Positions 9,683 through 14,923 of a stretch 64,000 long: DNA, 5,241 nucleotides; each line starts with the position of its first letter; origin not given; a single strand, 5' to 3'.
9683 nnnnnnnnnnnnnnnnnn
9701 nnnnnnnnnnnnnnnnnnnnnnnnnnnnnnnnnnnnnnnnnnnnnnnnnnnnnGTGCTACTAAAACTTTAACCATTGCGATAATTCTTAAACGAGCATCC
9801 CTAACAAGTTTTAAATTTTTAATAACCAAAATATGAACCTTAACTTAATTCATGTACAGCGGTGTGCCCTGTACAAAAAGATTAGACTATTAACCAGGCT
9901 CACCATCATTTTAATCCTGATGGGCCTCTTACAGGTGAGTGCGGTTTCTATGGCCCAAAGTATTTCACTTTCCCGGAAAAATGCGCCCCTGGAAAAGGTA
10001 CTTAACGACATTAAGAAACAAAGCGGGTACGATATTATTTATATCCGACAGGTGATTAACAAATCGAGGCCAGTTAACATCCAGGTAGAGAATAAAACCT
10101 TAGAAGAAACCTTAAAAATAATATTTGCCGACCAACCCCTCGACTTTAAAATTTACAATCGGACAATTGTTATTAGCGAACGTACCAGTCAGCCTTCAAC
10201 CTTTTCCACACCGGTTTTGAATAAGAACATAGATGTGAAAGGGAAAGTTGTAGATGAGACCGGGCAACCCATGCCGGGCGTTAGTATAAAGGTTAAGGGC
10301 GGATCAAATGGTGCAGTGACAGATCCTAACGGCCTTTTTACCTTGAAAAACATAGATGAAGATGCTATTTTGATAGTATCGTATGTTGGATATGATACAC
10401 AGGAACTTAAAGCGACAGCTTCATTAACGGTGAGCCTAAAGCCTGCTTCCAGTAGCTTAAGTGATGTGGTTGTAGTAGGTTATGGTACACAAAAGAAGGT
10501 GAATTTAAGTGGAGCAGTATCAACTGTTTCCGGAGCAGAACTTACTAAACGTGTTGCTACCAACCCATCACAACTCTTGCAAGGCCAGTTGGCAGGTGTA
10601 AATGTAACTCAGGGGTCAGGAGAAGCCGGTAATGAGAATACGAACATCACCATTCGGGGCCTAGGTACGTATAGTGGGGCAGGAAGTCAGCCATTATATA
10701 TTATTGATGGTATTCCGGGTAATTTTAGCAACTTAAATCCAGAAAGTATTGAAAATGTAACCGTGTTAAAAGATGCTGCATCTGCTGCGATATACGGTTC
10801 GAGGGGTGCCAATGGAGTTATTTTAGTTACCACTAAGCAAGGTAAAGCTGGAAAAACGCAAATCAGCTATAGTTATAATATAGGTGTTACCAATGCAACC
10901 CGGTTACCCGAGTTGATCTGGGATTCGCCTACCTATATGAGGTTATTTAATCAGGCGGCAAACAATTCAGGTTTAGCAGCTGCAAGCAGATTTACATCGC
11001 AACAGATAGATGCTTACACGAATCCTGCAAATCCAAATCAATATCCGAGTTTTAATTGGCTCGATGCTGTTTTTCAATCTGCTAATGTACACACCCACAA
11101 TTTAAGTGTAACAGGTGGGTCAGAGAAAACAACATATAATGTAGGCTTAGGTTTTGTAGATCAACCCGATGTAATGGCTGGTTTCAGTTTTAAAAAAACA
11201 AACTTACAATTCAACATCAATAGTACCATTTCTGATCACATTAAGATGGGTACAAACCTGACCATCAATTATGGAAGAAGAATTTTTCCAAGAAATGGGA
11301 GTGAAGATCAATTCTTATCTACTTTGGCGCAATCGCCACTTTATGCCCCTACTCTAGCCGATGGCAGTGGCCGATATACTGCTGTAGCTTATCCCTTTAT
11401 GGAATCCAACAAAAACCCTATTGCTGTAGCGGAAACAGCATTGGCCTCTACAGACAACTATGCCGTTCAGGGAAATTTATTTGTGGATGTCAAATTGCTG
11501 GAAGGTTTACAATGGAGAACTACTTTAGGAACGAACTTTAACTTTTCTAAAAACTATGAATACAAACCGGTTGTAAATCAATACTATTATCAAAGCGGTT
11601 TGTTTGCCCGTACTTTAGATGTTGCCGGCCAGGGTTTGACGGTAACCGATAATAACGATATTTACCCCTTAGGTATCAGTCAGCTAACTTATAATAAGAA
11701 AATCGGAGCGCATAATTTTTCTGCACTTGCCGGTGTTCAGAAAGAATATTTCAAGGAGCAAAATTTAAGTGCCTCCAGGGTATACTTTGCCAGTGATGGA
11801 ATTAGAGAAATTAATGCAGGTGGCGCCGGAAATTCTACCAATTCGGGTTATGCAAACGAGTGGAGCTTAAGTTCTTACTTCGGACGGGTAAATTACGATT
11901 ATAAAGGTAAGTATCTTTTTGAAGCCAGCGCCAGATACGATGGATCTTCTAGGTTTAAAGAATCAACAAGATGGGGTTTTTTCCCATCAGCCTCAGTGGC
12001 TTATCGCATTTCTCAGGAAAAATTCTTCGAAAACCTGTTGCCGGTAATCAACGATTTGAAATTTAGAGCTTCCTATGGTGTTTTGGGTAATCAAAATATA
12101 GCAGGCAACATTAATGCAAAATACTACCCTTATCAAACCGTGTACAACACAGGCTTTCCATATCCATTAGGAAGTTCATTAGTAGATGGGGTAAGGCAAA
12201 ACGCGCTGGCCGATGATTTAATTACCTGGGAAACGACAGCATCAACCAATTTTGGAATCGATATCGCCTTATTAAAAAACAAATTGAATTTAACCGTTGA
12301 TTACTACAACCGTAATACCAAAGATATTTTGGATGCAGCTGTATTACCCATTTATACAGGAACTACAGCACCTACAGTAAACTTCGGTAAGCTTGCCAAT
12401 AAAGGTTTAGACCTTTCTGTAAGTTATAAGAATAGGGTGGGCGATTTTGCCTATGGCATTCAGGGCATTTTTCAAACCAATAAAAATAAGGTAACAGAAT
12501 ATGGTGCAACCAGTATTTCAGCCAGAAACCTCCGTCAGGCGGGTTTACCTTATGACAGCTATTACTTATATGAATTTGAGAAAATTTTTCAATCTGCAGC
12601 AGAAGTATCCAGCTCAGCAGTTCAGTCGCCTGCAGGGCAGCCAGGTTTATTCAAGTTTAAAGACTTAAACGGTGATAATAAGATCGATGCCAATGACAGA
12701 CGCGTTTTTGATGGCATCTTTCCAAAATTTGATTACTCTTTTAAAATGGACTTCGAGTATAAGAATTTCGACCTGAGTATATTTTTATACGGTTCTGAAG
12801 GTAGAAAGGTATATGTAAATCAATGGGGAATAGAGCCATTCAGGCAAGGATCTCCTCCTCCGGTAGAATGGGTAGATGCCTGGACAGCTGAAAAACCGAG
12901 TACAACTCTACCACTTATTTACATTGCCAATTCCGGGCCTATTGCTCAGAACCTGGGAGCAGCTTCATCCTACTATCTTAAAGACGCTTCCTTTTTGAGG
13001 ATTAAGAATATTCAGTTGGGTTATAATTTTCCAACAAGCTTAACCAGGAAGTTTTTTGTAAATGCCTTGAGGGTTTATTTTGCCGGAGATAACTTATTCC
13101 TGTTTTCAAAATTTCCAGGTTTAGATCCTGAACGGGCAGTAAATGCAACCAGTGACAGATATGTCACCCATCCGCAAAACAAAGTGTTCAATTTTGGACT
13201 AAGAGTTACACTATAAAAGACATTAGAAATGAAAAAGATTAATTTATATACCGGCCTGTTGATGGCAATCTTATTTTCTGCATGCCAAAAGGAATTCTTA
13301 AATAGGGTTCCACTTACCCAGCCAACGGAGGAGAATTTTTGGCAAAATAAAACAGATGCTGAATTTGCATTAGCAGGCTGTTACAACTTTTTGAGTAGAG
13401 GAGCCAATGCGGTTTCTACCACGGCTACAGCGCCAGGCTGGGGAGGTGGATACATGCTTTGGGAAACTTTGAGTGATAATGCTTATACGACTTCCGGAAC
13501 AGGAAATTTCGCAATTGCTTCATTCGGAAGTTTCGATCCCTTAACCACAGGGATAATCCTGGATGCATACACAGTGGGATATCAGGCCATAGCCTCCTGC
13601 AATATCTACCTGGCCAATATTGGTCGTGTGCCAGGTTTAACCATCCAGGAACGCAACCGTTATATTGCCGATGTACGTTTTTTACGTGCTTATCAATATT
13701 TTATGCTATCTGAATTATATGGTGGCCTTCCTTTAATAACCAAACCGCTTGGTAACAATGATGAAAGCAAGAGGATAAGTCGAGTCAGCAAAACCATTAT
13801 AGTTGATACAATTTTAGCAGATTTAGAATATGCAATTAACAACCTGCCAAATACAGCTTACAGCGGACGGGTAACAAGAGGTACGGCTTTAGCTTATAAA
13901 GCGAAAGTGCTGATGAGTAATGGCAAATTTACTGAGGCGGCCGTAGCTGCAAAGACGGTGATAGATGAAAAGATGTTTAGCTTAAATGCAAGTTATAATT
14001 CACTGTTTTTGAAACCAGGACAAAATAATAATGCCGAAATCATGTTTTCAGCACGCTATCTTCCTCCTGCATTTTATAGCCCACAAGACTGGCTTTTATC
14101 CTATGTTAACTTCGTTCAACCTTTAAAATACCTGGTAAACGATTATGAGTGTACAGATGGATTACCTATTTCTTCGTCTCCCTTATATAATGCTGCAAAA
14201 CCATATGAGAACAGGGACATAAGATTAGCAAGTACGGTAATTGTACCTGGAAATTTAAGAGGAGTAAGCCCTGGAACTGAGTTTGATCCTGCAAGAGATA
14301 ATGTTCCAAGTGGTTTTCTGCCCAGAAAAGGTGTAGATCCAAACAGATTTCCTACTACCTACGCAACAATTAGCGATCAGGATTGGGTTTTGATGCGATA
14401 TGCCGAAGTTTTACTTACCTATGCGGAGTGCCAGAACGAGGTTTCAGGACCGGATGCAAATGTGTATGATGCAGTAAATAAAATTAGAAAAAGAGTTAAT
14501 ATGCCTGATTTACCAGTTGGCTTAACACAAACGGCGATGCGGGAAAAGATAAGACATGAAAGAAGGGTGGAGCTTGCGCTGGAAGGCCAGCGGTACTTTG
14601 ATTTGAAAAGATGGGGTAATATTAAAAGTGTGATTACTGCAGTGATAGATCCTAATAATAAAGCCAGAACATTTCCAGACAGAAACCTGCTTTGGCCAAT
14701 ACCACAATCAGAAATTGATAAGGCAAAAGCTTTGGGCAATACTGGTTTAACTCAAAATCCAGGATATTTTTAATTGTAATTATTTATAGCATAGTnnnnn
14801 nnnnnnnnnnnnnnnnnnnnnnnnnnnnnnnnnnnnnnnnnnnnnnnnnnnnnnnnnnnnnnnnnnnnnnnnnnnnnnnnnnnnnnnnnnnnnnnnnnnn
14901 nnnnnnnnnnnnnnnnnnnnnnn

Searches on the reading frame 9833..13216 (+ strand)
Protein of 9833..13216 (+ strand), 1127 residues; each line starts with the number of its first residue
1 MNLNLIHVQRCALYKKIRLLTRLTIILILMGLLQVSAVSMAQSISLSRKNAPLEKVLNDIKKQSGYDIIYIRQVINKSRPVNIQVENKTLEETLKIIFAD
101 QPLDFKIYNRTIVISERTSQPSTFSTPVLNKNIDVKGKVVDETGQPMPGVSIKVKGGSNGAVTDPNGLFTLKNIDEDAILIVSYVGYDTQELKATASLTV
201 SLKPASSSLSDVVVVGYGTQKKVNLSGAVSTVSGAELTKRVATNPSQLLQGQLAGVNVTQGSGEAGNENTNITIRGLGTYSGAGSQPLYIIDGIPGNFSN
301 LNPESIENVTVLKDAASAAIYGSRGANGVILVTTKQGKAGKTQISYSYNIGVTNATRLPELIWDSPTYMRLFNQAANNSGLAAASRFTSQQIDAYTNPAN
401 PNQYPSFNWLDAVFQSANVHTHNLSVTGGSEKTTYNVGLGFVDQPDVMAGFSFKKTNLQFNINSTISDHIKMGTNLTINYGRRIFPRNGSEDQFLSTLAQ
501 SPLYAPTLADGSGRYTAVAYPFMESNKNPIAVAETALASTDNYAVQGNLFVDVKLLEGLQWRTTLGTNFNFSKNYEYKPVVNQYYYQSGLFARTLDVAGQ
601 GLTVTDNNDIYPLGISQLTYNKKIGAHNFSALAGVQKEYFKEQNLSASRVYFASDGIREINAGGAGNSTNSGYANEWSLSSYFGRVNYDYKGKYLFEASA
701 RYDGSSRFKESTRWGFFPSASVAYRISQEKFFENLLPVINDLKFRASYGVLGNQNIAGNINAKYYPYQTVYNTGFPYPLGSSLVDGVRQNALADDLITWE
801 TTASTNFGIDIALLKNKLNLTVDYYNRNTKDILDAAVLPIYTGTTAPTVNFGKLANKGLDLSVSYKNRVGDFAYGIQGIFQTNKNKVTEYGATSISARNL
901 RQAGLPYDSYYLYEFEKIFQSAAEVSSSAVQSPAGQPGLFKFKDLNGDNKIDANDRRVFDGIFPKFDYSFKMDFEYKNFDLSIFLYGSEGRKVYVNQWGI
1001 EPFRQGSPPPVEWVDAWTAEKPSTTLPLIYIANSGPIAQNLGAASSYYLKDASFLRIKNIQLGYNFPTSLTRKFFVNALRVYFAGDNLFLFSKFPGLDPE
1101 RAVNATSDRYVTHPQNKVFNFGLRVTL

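Call 6: search_protein_families(library=pfam, proteins=[window:9833-13216:+])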
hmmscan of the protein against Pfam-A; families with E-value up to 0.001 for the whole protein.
window:9833-13216:+ (1127 aa): 5 families
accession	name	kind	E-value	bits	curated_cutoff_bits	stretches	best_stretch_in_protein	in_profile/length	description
PF07715.20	Plug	-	7.5e-20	71.9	23.9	1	222-329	2-107/107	TonB-dependent Receptor Plug Domain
PF13715.12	CarbopepD_reg_2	-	5e-18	65.4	32.2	1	135-214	1-88/88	CarboxypepD_reg-like domain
PF13620.12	CarboxypepD_reg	-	8.9e-11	42.4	32.3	1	135-193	2-65/82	Carboxypeptidase regulatory-like domain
PF07660.19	STN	-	7.4e-10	38.9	28.4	1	66-115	1-50/52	Secretin and TonB N terminus short domain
PF16344.10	FecR_C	-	0.0006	20.2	24.4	0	49-114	5-70/70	FecR, C-terminal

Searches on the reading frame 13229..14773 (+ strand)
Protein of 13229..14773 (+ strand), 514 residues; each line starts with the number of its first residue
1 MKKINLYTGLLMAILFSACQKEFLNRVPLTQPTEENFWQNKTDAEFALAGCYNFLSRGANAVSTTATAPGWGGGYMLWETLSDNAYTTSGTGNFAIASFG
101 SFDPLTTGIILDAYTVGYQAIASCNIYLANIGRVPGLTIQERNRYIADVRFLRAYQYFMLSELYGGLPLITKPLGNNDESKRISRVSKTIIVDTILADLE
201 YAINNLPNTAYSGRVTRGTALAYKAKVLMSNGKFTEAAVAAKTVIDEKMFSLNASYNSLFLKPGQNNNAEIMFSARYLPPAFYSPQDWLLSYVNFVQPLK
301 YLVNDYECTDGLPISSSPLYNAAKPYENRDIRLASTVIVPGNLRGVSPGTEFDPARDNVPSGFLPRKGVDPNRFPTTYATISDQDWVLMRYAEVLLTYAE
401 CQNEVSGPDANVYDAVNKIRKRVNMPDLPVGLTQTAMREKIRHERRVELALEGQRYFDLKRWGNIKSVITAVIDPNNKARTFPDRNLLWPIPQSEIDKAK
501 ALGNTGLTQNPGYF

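Call 6: search_protein_families(library=pfam, proteins=[window:13229-14773:+])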
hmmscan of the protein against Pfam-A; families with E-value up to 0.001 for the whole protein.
window:13229-14773:+ (514 aa): 2 families
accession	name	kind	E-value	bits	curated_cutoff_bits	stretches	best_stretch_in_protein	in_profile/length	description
PF07980.17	SusD_RagB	-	7.3e-48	164.1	23.1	1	267-513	13-297/297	SusD family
PF14322.12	SusD-like_3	-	1.3e-17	65.1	27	1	112-228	76-190/191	Starch-binding associating with outer membrane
